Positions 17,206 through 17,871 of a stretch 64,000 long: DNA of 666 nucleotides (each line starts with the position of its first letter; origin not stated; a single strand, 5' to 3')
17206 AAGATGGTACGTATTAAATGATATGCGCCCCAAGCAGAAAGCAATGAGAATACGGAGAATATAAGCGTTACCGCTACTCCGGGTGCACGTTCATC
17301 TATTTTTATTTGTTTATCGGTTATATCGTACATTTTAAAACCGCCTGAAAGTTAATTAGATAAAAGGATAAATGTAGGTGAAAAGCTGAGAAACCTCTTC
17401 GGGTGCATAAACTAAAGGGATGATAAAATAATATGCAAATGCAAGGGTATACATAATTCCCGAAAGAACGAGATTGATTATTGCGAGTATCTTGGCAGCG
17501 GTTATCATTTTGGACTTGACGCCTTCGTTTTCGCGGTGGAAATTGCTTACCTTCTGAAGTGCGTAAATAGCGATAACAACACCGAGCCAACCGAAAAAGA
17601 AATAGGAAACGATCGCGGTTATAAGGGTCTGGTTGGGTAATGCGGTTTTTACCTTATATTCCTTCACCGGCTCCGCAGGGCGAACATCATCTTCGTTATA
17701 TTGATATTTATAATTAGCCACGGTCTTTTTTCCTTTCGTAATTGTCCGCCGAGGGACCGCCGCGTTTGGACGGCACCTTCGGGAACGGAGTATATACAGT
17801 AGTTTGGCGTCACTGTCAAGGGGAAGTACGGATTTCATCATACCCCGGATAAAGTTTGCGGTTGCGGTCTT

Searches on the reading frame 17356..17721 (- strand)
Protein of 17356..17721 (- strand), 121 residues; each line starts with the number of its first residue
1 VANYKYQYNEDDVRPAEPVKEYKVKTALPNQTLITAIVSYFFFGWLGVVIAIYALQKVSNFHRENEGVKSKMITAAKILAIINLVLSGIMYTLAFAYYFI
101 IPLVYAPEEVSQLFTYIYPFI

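Call 9: search_protein_families(library=pfam, proteins=[window:17356-17721:-], max_evalue=0.01)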
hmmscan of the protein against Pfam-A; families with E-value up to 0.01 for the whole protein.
window:17356-17721:- (121 aa): 2 families
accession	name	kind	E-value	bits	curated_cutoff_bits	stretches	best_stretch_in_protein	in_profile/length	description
PF17247.7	DUF5316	-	0.0052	17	28.7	0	63-94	42-73/74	Family of unknown function (DUF5316)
PF04756.19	OST3_OST6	-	0.0091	15.9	27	0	37-92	149-202/294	OST3 / OST6 family, transporter family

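Call 11: find_encoding_contigs(protein=window:17356-17721:-, flank=6000, max_places=10)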
Protein window:17356-17721:- (121 aa): 9 contigs read that carry it; 2 places shown.
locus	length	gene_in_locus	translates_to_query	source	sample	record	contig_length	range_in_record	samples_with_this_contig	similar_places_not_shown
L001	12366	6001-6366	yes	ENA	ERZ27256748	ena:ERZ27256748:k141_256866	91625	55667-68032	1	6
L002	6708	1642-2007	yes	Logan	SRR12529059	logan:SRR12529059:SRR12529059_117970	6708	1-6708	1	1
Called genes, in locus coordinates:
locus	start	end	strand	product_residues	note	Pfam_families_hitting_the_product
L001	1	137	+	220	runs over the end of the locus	PF05067:Mn_catalase, PF00210:Ferritin (weak), PF02915:Rubrerythrin (faint), PF03232:COQ7 (faint)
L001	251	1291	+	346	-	PF05343:Peptidase_M42, PF01546:Peptidase_M20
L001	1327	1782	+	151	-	-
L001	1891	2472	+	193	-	PF18306:LDcluster4, PF03641:Lysine_decarbox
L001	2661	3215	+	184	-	PF08876:DUF1836, PF13411:MerR_1 (weak)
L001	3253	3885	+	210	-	-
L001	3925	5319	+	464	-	PF01145:Band_7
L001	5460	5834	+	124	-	-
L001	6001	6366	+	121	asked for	-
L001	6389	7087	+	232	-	-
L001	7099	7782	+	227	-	-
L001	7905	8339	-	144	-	-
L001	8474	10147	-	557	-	PF00754:F5_F8_type_C, PF22633:F5_F8_type_C_2 (weak)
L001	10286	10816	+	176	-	PF00881:Nitroreductase, PF14512:TM1586_NiRdase (weak)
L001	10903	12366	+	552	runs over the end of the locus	PF00365:PFK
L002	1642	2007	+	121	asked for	-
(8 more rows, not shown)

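Call 15: find_homologous_proteins(query=A1, max_evalue=0.001)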
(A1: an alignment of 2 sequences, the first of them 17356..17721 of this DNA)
Query A1 (2 sequences) (121 aa, profile of the alignment): 31 proteins with E <= 0.001 among 133 candidates.
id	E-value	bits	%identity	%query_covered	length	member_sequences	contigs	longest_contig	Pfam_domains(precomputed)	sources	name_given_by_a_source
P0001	2.2e-60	220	97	100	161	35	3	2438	-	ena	-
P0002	1.4e-59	218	44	100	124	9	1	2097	-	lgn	-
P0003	2.6e-52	194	47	100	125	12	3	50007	-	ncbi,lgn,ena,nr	ncbi:MAG: hypothetical protein IIW63_04680 [Clostridia bacterium]|nr:hypothetical protein [Clostridi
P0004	1.1e-51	192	47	100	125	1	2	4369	-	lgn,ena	-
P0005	2.2e-49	185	51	100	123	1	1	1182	-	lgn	-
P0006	2.7e-49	184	78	94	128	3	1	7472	-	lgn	-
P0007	4.0e-48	181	69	100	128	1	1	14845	-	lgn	-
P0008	4.9e-48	180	69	100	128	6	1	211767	-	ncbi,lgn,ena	-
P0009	6.4e-48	180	69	100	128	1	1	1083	-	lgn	-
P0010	9.5e-48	179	69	100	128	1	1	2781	-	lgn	-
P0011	2.0e-47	178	69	100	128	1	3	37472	-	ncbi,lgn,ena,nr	ncbi:MAG: hypothetical protein J6A85_05660 [Clostridia bacterium]|nr:hypothetical protein [Clostridi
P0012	2.9e-46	175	51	100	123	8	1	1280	-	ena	-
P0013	3.7e-46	174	76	88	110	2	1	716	-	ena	-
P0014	7.5e-46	173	45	100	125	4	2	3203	-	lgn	-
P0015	4.8e-45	171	51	100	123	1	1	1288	-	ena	-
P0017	4.4e-44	168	75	94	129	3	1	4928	-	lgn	-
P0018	2.2e-43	165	48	100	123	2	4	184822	-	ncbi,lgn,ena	-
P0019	2.3e-43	165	41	100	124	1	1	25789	-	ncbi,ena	-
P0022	1.5e-42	163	77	88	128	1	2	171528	-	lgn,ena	-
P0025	1.0e-39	153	42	100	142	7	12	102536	-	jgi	-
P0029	1.8e-35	140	58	94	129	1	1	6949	-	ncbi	-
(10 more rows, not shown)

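Call 17: find_related_loci(query=A3, collection=genome_contigs, flank=4000)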
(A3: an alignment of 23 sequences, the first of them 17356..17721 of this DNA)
Query A3 (121 aa) in genome_contigs; peptide patterns used: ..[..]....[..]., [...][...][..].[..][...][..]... (x = any residue, [..] = any of these).
163 stretches matched a pattern; 8 encode a relative of the query (tblastn E <= 1e-3); 8 distinct loci.
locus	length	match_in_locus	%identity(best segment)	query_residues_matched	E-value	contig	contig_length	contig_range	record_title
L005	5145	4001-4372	69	1-121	6e-56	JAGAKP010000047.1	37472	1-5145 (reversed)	MAG: Clostridia bacterium isolate RGIG8528 Water_deer_Cecum-2__c394480, whole genome shotgun sequence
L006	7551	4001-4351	64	1-114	6e-46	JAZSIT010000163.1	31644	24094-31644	MAG: Eubacteriales bacterium isolate T1900044569_TS20190035.MAGScoT_cleanbin_000010 SGB_425_k141_1759642, whole genome s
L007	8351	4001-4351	63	1-114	6e-45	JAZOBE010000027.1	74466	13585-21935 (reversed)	MAG: Eubacteriales bacterium isolate T1900044759_TS20190225.MAGScoT_cleanbin_000006 SGB_2338_k141_2450143, whole genome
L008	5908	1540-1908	50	1-121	9e-36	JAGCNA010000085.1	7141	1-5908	MAG: Clostridia bacterium isolate RGIG9940 Yak_Rectum.Co__c816678, whole genome shotgun sequence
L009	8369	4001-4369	47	1-121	1e-32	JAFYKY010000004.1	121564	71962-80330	MAG: Clostridia bacterium isolate RGIG7185 Water_buffalos_Cecum-1__c204383, whole genome shotgun sequence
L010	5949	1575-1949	47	1-121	2e-27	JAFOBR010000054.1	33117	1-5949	MAG: Clostridia bacterium isolate RGIG321 Dairy_cattle_Colon-2__c533023, whole genome shotgun sequence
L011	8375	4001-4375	46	1-121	3e-27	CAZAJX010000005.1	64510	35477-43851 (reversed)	MAG TPA_asm: uncultured Oscillospiraceae bacterium isolate SRP315200_co1_264 genome assembly, contig: NODE_343_length_64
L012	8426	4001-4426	41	1-121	6e-23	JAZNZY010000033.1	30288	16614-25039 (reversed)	MAG: Eubacteriales bacterium isolate T1900044765_TS20190231.MAGScoT_cleanbin_000005 SGB_2407_k141_1595996, whole genome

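Call 24: find_encoding_contigs(protein=P0022, flank=3500, max_places=3)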
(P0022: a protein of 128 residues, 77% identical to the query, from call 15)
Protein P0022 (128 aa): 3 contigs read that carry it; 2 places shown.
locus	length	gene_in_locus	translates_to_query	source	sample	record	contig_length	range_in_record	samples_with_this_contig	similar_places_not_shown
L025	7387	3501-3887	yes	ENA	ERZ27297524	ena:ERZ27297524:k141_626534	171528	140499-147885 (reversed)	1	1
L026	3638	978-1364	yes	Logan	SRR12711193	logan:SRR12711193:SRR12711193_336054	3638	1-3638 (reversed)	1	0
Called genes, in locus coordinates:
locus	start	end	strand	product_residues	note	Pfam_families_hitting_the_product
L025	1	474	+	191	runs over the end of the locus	PF18306:LDcluster4, PF03641:Lysine_decarbox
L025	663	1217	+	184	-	PF08876:DUF1836, PF13411:MerR_1 (weak)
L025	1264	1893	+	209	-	-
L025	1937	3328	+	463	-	PF01145:Band_7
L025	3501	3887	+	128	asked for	-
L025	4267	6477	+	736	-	PF00496:SBP_bac_5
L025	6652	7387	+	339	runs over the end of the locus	PF00528:BPD_transp_1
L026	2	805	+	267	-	?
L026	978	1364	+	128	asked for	-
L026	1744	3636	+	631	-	?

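Call 25: find_encoding_contigs(protein=P0008, flank=3500, max_places=3)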
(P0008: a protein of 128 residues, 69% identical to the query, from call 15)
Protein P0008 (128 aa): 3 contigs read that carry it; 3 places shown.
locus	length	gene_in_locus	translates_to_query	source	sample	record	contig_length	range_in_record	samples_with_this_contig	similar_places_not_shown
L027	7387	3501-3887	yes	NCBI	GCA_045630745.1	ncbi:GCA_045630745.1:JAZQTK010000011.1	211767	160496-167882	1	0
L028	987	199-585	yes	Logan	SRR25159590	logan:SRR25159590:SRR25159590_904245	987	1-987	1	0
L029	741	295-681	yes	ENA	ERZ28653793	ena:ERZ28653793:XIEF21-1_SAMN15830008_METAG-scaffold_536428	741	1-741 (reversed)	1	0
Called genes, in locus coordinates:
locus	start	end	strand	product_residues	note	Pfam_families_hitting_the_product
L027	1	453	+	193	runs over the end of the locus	PF18306:LDcluster4, PF03641:Lysine_decarbox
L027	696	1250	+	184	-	PF08876:DUF1836, PF13411:MerR_1 (weak)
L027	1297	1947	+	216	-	-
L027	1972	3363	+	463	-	PF01145:Band_7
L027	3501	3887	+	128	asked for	-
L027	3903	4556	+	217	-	-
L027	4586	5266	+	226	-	-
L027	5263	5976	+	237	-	-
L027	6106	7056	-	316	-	PF12697:Abhydrolase_6 (faint), PF02129:Peptidase_S15 (faint), PF00561:Abhydrolase_1 (weak), PF00326:Peptidase_S9, PF12146:Hydrolase_4 (weak)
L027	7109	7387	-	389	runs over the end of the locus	PF01381:HTH_3, PF13560:HTH_31, PF13428:TPR_14 (faint)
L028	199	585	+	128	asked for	-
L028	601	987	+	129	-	?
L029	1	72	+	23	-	?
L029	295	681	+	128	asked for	-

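Call 26: find_encoding_contigs(protein=P0025, flank=3500, max_places=4)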
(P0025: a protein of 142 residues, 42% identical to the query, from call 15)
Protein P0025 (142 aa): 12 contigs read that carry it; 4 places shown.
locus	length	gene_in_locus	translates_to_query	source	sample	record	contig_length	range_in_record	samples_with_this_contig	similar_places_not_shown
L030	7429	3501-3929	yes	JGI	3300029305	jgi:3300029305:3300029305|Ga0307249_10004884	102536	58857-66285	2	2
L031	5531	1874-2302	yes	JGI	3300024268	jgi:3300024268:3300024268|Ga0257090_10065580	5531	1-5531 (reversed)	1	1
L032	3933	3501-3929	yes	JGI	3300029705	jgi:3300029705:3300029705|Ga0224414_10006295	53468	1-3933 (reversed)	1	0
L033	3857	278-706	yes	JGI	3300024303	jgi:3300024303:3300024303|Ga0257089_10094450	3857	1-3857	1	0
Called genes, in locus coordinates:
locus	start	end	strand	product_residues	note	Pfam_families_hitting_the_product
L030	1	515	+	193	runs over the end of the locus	PF18306:LDcluster4, PF03641:Lysine_decarbox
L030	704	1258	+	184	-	PF08876:DUF1836, PF13411:MerR_1 (weak)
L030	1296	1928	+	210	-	-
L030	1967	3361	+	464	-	PF01145:Band_7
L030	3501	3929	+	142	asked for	-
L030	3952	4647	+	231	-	-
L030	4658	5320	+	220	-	-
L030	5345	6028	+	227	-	-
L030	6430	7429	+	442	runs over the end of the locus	PF03747:ADP_ribosyl_GH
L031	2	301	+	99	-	?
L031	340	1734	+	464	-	PF01145:Band_7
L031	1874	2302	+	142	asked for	-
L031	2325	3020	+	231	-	-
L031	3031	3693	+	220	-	-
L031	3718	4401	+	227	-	-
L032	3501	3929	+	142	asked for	-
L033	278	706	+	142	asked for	-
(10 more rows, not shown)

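Call 27: find_encoding_contigs(protein=P0018, flank=3500, max_places=4)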
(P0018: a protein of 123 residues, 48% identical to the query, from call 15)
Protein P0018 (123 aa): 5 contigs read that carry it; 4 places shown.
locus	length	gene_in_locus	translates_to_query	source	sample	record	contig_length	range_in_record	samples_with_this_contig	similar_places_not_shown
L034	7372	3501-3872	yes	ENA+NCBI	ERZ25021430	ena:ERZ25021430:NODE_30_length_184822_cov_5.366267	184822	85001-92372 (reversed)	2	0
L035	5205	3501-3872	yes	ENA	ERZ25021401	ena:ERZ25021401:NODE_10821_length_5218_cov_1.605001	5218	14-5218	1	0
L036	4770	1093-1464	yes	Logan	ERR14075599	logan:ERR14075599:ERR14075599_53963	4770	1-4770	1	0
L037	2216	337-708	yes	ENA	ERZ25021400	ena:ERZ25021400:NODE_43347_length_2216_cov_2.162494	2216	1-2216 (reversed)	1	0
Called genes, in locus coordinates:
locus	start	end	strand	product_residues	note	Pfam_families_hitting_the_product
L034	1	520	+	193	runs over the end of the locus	PF18306:LDcluster4, PF03641:Lysine_decarbox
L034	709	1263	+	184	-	PF08876:DUF1836, PF13411:MerR_1 (weak)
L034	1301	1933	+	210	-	-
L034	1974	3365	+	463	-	PF01145:Band_7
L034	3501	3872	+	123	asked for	-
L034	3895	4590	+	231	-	-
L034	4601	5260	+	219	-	-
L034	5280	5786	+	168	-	-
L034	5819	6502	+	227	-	-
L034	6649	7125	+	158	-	-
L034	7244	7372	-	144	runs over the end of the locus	-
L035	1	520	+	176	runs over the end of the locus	PF18306:LDcluster4, PF03641:Lysine_decarbox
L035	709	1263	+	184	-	PF08876:DUF1836, PF13411:MerR_1 (weak)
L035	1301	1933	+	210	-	-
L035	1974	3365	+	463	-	PF01145:Band_7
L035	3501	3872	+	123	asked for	-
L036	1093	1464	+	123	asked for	-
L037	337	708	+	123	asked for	-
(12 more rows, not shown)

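Call 28: find_encoding_contigs(protein=P0019, flank=3500, max_places=2)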
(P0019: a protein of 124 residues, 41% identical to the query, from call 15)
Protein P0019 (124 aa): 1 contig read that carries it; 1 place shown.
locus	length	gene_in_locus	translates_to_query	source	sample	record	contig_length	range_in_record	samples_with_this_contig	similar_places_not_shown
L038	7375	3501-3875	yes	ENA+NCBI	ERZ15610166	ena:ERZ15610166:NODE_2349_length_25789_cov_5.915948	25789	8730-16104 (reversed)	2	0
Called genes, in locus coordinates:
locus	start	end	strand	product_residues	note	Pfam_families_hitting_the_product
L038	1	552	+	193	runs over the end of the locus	PF18306:LDcluster4, PF03641:Lysine_decarbox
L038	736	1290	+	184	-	PF08876:DUF1836, PF13411:MerR_1 (weak)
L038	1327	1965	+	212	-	-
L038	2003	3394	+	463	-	PF01145:Band_7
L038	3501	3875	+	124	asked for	-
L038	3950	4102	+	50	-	-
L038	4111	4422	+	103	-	-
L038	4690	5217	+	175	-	-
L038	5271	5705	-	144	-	-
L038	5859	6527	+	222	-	PF01791:DeoC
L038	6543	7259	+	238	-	PF01048:PNP_UDP_1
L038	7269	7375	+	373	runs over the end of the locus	PF01676:Metalloenzyme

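Call 29: find_encoding_contigs(protein=P0029, flank=3500, max_places=2)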
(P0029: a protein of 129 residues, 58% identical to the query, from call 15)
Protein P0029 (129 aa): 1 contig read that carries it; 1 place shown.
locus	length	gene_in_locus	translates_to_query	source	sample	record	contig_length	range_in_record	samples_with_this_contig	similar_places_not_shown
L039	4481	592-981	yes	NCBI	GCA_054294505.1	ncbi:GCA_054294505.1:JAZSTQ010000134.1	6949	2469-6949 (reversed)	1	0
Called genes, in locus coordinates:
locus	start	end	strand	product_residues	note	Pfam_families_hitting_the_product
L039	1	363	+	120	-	?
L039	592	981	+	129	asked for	-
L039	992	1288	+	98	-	-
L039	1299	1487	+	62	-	-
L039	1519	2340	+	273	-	-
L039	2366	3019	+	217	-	-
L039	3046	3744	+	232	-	-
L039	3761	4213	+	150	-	-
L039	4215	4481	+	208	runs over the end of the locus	PF01252:Peptidase_A8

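Call 30: find_encoding_contigs(protein=P0017, flank=3500, max_places=2)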
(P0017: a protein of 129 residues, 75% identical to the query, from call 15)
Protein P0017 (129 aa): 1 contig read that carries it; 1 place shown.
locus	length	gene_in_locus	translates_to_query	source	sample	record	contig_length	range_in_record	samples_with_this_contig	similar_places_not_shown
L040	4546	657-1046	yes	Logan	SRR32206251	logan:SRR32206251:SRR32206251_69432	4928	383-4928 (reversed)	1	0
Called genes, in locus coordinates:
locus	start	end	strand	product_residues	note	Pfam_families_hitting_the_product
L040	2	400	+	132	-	?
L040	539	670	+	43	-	-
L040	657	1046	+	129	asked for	-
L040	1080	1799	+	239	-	-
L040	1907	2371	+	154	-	PF04397:LytTR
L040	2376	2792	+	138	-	PF11457:DUF3021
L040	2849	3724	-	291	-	-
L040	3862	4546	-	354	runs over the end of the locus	?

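Call 31: find_encoding_contigs(protein=P0006, flank=3500, max_places=2)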
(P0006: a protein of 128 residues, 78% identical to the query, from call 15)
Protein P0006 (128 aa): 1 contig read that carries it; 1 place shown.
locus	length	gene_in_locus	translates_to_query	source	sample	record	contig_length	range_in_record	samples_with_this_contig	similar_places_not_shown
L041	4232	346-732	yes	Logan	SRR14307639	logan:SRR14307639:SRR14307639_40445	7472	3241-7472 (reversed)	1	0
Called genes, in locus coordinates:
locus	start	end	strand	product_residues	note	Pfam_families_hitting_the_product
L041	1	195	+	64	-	?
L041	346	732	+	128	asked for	-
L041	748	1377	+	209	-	-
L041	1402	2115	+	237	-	-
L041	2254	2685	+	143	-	PF04397:LytTR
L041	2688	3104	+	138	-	PF11457:DUF3021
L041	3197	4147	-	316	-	PF12697:Abhydrolase_6 (faint), PF02129:Peptidase_S15 (faint), PF00561:Abhydrolase_1 (weak), PF12146:Hydrolase_4 (weak), PF20434:BD-FAE (faint), PF00326:Peptidase_S9, PF12146:Hydrolase_4 (weak)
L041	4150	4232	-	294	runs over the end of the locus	-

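Call 45: search_protein_families(library=ncbifam, proteins=[window:17356-17721:-], max_evalue=0.01)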
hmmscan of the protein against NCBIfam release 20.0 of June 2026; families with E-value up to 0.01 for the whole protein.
window:17356-17721:- (121 aa): 2 families
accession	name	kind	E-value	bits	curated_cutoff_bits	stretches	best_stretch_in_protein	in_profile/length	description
NF040945.1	CCC_membrane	equivalog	8.8e-05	22.8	65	1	34-101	10-82/99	CCC motif membrane protein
TIGR02005.1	PTS-IIBC-alpha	subfamily_domain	0.0035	15.7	607.3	1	42-106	284-339/524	alpha-glucoside-specific PTS transporter subunit IIBC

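Call 46: search_protein_families(library=padloc, proteins=[window:17356-17721:-], max_evalue=0.01)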
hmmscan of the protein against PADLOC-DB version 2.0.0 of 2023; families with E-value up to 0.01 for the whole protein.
window:17356-17721:- (121 aa): 0 families

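Call 61: search_protein_representatives(alignment_id=A3)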
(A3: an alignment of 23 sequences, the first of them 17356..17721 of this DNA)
Query: 23 sequences, 124 profile positions. Proteins with E-value up to 0.001 (for the whole library): 74; up to 1e-10: 4; up to 1e-30: 3. The best 74 are listed.
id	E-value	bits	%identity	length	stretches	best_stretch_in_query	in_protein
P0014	5.8e-57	207.2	-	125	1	1-124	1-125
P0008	9.6e-53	193.6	-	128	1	1-124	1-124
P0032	2.3e-34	134.2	-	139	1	1-118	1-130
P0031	1.3e-15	73.6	-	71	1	1-43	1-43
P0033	4.5e-09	52.5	-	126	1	25-118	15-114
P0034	2.3e-08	50.2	-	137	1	22-99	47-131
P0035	6.3e-08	48.8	-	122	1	18-106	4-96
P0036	1.6e-07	47.5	-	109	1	26-106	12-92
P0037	2.3e-07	47.0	-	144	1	31-112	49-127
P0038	3.0e-07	46.6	-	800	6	24-58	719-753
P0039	3.1e-07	46.6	-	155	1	14-106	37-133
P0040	3.8e-07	46.3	-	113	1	21-108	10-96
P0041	1.2e-06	44.7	-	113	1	23-109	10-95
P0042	1.9e-06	44.1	-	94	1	25-102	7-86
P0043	2.4e-06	43.7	-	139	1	28-111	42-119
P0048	2.2e-05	40.6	-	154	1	4-96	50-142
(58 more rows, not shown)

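Call 62: search_protein_families(library=pfam, proteins=[P0032, P0033, P0034, P0035, P0036, P0037, P0039, P0040, P0043, P0048], max_evalue=0.01)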
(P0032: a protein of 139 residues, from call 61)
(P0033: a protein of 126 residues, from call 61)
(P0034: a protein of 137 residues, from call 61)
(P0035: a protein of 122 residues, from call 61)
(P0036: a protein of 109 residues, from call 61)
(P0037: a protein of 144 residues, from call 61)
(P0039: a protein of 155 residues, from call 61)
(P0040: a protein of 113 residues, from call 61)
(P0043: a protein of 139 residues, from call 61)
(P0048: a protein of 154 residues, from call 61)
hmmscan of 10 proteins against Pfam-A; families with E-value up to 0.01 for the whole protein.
P0032 (139 aa): 0 families

P0033 (126 aa): 0 families

P0034 (137 aa): 2 families
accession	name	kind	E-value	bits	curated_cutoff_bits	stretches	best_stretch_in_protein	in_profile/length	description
PF07666.16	MpPF26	-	0.00033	21.1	37.2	1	59-128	1-73/75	M penetrans paralogue family 26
PF20088.4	DUF6480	-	0.0074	16.6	25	1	26-79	23-77/78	Family of unknown function (DUF6480)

P0035 (122 aa): 0 families

P0036 (109 aa): 1 family
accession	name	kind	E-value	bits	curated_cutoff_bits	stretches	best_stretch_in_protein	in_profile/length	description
PF07666.16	MpPF26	-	1.1e-05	25.8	37.2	1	18-83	1-73/75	M penetrans paralogue family 26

P0037 (144 aa): 10 families
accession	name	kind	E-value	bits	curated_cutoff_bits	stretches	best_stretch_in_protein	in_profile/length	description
PF13240.11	Zn_Ribbon_1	-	7.3e-09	35.6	25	1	4-25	2-23/23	zinc-ribbon domain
PF13248.11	Zn_ribbon_3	-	3.4e-05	23.6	27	1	1-25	2-26/26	zinc-ribbon domain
PF12773.13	DZR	-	4.7e-05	23.9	27.3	1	4-25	1-22/45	Double zinc ribbon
PF24463.1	DUF7577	-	0.00045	20.2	28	1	4-25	5-26/27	Domain of unknown function (DUF7577)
PF13273.12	DUF4064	-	0.00081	20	32.1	1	49-129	4-89/102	Protein of unknown function (DUF4064)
PF18912.6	DZR_2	-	0.0015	18.8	27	1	2-26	22-47/56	Double zinc ribbon domain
PF24800.1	DUF7702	-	0.0016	18.2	27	1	55-114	111-169/244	Domain of unknown function (DUF7702)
PF06157.16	DUF973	-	0.0028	17.3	26.4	1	38-136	42-138/309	Protein of unknown function (DUF973)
PF17032.10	Zn_ribbon_15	-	0.0054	17.9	28.9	1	2-22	53-73/73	zinc-ribbon family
PF13828.11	DUF4190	-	0.0057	16.8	35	1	51-106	6-61/62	Domain of unknown function (DUF4190)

P0039 (155 aa): 7 families
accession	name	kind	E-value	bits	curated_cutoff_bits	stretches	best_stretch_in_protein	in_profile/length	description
PF13240.11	Zn_Ribbon_1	-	2.5e-08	33.9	25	1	2-24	1-23/23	zinc-ribbon domain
PF07666.16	MpPF26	-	4.1e-05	24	37.2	1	58-124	6-73/75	M penetrans paralogue family 26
PF13248.11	Zn_ribbon_3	-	8.8e-05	22.3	27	1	2-24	4-26/26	zinc-ribbon domain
PF12773.13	DZR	-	0.00012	22.6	27.3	1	3-25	1-23/45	Double zinc ribbon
PF13828.11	DUF4190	-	0.0013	18.9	35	1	57-117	6-61/62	Domain of unknown function (DUF4190)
PF24463.1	DUF7577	-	0.0013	18.8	28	1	2-24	4-26/27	Domain of unknown function (DUF7577)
PF24460.1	DUF7575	-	0.0019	17.9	28.5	1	3-24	6-27/28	Domain of unknown function (DUF7575)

P0040 (113 aa): 2 families
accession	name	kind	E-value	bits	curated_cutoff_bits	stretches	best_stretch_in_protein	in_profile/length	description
PF13828.11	DUF4190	-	2e-06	27.9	35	1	24-85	8-61/62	Domain of unknown function (DUF4190)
PF07666.16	MpPF26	-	1.1e-05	25.8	37.2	1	22-85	2-73/75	M penetrans paralogue family 26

P0043 (139 aa): 6 families
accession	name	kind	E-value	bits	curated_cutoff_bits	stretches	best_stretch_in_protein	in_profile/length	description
PF14803.11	Zn_ribbon_Nudix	-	0.0014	19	25.6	0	15-24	2-11/34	Nudix N-terminal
PF09297.16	Zn_ribbon_NUD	-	0.0021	18.1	24.8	0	13-23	3-13/32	NADH pyrophosphatase zinc ribbon domain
PF13273.12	DUF4064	-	0.0022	18.6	32.1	0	90-130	6-42/102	Protein of unknown function (DUF4064)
PF13240.11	Zn_Ribbon_1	-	0.0025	18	25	0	2-23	1-23/23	zinc-ribbon domain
PF13248.11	Zn_ribbon_3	-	0.0045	16.8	27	1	2-22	4-25/26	zinc-ribbon domain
PF12773.13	DZR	-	0.0066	17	27.3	1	3-23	15-34/45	Double zinc ribbon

P0048 (154 aa): 8 families
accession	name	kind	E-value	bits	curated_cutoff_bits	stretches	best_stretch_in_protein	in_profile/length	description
PF13240.11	Zn_Ribbon_1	-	3.3e-08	33.5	25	1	4-25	1-22/23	zinc-ribbon domain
PF07666.16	MpPF26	-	3.4e-08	33.9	37.2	1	77-144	1-75/75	M penetrans paralogue family 26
PF13248.11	Zn_ribbon_3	-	1.9e-07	30.7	27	1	3-25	3-25/26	zinc-ribbon domain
PF12773.13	DZR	-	9.5e-06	26.1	27.3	1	5-26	1-22/45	Double zinc ribbon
PF13828.11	DUF4190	-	0.00023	21.3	35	1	78-143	6-62/62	Domain of unknown function (DUF4190)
PF24460.1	DUF7575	-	0.0011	18.7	28.5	1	5-25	6-26/28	Domain of unknown function (DUF7575)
PF14803.11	Zn_ribbon_Nudix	-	0.0023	18.3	25.6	0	17-27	1-11/34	Nudix N-terminal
PF17032.10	Zn_ribbon_15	-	0.0053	18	28.9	1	3-23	53-73/73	zinc-ribbon family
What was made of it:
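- On CD225/dispanin family (the downstream genes): Distant relatives give sub-threshold DUF4190/MpPF26 matches (call 62).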

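Call 65: find_encoding_contigs(protein=P0032, flank=3000, max_places=3)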
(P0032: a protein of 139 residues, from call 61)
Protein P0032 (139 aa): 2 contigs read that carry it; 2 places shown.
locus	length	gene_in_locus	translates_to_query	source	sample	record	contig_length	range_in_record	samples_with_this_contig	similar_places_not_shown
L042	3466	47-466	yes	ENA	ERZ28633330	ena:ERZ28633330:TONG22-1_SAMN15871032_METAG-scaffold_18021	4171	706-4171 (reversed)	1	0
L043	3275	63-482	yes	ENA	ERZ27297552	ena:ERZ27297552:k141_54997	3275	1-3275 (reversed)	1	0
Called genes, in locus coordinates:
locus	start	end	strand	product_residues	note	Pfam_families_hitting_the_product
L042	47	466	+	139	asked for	-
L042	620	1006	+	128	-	-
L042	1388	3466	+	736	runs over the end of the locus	PF00496:SBP_bac_5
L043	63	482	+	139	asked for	-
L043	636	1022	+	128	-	-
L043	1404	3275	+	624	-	?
